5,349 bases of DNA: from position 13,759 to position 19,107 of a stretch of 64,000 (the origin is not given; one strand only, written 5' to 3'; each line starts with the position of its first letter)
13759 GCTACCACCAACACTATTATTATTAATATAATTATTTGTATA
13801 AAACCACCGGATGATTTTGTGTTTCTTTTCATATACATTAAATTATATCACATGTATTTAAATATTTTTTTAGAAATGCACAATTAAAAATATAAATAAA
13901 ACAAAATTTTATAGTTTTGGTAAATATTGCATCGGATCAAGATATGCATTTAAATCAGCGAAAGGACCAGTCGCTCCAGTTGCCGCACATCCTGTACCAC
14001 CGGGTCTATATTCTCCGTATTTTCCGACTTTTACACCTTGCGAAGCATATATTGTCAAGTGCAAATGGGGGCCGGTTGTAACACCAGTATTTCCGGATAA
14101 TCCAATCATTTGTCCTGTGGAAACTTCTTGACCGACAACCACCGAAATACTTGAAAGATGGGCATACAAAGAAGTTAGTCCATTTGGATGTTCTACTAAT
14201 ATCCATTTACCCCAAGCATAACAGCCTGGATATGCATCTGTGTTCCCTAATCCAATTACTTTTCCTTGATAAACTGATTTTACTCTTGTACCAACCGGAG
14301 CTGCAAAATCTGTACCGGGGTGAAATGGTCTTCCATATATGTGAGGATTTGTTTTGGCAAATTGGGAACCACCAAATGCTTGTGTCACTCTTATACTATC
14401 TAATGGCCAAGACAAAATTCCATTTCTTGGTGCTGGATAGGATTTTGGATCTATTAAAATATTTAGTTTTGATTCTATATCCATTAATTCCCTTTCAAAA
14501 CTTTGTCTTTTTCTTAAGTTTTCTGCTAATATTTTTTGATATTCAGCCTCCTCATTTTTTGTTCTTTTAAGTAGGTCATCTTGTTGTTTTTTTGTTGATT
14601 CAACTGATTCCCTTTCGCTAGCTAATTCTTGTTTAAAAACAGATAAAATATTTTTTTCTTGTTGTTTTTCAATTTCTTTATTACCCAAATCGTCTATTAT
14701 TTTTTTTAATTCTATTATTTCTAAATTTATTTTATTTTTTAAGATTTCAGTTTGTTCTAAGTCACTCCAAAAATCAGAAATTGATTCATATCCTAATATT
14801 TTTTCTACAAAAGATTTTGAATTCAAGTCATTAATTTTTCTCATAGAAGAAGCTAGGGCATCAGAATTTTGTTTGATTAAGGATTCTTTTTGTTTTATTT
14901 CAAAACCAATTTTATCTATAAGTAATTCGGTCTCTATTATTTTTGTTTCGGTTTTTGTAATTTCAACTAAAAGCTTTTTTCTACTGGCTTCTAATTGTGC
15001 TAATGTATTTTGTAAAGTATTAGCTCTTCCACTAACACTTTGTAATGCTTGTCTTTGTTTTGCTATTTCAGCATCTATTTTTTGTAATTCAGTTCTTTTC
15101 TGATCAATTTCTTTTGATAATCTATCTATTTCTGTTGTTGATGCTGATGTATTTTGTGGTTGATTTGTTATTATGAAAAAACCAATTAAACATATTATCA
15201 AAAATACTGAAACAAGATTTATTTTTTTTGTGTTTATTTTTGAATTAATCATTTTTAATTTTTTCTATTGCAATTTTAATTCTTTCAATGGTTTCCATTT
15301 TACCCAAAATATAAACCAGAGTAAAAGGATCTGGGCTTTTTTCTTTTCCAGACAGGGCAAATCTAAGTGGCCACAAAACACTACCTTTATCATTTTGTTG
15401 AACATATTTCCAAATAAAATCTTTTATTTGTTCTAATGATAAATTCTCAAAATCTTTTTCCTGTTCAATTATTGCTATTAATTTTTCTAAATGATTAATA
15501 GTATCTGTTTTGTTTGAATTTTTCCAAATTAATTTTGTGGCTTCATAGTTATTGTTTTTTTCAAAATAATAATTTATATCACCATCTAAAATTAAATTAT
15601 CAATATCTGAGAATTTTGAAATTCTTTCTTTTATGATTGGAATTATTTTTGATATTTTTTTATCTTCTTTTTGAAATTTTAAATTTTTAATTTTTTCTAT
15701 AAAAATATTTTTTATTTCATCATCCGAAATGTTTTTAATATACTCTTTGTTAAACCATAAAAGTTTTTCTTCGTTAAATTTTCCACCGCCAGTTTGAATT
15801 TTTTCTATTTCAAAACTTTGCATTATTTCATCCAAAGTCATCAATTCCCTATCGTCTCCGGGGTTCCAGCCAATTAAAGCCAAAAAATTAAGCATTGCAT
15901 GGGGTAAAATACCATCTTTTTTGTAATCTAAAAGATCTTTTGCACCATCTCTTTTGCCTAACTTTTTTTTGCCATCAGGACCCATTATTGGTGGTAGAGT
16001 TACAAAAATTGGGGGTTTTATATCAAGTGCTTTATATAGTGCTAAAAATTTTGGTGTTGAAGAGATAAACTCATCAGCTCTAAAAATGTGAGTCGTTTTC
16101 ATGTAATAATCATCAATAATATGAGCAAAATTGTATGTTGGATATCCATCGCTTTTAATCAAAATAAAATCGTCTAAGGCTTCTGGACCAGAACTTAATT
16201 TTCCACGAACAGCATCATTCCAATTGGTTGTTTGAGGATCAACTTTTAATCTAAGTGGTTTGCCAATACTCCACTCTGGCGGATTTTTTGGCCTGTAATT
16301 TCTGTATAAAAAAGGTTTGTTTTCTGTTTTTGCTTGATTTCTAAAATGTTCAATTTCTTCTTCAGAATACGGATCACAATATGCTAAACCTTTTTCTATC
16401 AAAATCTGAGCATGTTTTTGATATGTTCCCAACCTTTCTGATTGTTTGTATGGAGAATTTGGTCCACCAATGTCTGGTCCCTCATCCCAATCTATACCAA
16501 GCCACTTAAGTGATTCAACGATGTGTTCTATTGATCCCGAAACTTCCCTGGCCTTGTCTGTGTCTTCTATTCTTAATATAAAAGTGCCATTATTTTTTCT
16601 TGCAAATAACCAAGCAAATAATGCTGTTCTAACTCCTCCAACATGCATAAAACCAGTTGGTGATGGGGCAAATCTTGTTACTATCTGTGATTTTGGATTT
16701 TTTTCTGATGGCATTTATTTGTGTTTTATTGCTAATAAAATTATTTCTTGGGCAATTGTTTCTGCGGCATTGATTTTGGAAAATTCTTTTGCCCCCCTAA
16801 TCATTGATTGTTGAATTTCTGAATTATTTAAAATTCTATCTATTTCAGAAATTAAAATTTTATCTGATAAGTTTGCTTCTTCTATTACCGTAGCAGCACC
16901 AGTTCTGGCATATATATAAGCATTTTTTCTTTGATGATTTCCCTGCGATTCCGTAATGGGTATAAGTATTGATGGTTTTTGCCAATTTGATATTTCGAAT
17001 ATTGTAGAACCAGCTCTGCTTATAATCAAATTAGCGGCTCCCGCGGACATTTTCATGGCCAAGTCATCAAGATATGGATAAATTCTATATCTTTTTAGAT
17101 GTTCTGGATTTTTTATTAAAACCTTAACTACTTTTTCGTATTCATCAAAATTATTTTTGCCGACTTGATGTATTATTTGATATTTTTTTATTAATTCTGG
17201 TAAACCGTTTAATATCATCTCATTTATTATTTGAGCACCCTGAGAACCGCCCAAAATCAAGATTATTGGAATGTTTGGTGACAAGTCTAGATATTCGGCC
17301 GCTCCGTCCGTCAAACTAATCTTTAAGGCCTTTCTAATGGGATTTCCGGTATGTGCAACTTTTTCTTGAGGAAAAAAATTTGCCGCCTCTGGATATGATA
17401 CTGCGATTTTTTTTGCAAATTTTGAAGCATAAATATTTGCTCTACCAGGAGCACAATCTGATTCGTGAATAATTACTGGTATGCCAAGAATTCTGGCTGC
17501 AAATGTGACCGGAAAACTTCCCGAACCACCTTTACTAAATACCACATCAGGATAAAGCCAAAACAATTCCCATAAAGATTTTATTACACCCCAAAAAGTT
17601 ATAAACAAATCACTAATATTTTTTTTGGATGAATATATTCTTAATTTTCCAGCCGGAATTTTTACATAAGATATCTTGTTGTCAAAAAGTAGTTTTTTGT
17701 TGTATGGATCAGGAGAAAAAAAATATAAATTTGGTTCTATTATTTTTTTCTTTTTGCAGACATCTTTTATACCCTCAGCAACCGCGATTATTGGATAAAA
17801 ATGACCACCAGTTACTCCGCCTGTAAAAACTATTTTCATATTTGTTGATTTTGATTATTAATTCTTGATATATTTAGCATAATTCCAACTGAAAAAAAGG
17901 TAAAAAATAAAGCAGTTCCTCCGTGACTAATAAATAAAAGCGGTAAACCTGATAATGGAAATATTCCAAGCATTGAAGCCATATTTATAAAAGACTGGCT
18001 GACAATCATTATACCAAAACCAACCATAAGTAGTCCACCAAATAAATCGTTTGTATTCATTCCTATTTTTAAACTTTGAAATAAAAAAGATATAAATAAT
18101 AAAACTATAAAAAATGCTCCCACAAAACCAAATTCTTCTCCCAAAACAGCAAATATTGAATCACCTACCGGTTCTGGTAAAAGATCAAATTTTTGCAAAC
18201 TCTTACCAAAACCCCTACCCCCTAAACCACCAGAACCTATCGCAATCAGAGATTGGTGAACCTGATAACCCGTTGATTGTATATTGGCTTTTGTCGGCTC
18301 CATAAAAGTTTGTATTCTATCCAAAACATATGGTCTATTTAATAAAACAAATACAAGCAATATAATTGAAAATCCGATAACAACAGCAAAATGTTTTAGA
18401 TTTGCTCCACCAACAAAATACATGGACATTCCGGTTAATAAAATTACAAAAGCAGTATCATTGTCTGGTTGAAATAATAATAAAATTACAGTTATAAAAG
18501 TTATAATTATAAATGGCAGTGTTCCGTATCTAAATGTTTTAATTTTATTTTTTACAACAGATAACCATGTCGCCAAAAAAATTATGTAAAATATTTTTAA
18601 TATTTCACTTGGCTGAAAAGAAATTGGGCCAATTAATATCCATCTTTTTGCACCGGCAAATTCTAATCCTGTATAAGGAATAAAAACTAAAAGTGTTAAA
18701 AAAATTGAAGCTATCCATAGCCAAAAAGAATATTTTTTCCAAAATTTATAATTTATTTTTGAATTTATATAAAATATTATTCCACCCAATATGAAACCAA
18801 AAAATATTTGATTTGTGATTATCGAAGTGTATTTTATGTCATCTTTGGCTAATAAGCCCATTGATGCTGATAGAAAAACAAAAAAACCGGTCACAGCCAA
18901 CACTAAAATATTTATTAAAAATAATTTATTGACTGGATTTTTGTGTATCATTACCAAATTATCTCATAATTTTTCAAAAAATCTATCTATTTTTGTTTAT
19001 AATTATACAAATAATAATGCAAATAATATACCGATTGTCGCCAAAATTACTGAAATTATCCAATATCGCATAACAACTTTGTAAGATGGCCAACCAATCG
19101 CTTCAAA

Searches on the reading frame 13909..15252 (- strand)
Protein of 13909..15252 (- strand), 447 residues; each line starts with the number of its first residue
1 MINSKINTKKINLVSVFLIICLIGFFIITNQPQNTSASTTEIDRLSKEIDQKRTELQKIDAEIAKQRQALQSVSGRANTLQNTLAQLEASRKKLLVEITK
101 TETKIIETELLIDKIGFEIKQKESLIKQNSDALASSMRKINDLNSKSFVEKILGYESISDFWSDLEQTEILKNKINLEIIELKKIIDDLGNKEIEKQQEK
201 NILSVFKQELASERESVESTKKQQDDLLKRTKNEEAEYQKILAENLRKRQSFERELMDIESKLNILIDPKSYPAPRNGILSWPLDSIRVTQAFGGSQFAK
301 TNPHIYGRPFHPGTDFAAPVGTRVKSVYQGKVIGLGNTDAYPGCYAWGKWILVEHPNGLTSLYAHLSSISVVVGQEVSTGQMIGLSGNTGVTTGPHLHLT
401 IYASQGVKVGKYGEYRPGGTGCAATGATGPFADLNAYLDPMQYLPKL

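Call 74: search_protein_families(library=pfam, proteins=[window:13909-15252:-], max_evalue=0.0001)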
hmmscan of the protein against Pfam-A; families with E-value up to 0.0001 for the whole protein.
window:13909-15252:- (447 aa): 1 family
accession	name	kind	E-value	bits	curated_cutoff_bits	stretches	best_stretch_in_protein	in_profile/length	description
PF01551.29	Peptidase_M23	-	6e-26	90.9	28.7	1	310-403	2-89/96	Peptidase family M23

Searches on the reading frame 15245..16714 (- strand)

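Call 74: search_protein_families(library=pfam, proteins=[window:15245-16714:-], max_evalue=0.0001)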
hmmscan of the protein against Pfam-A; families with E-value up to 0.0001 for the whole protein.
window:15245-16714:- (489 aa): 2 families
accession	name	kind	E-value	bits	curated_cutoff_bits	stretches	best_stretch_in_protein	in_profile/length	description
PF00749.27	tRNA-synt_1c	-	2.8e-85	286.4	23.4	1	10-320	1-314/314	tRNA synthetases class I (E and Q), catalytic domain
PF19269.4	Anticodon_2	-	8.4e-21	75.3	23.6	1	345-483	9-141/141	Anticodon binding domain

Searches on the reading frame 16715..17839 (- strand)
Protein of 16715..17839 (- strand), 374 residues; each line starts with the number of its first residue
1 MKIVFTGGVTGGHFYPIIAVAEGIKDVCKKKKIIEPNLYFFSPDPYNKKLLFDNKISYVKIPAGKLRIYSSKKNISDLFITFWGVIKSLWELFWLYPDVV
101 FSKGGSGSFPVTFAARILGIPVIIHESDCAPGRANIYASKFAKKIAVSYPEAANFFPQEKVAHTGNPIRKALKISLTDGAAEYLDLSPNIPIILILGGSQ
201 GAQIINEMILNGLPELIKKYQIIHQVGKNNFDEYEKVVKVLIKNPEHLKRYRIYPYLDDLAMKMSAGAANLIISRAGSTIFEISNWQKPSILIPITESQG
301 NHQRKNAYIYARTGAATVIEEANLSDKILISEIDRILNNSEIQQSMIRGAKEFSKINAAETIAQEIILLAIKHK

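Call 74: search_protein_families(library=pfam, proteins=[window:16715-17839:-], max_evalue=0.0001)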
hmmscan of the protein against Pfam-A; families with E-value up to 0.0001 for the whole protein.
window:16715-17839:- (374 aa): 2 families
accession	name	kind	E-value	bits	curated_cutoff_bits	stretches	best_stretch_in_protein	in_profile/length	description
PF04101.22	Glyco_tran_28_C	-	1.3e-33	116.9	22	1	192-360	1-164/166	Glycosyltransferase family 28 C-terminal domain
PF03033.26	Glyco_transf_28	-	9.9e-24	84.4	26.2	1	3-146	1-138/139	Glycosyltransferase family 28 N-terminal domain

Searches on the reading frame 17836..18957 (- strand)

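Call 74: search_protein_families(library=pfam, proteins=[window:17836-18957:-], max_evalue=0.0001)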
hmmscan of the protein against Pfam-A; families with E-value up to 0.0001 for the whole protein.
window:17836-18957:- (373 aa): 1 family
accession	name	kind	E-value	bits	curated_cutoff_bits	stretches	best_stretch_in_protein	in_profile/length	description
PF01098.24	FTSW_RODA_SPOVE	-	5.4e-86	289.2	26.4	1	12-367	3-354/356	Cell cycle protein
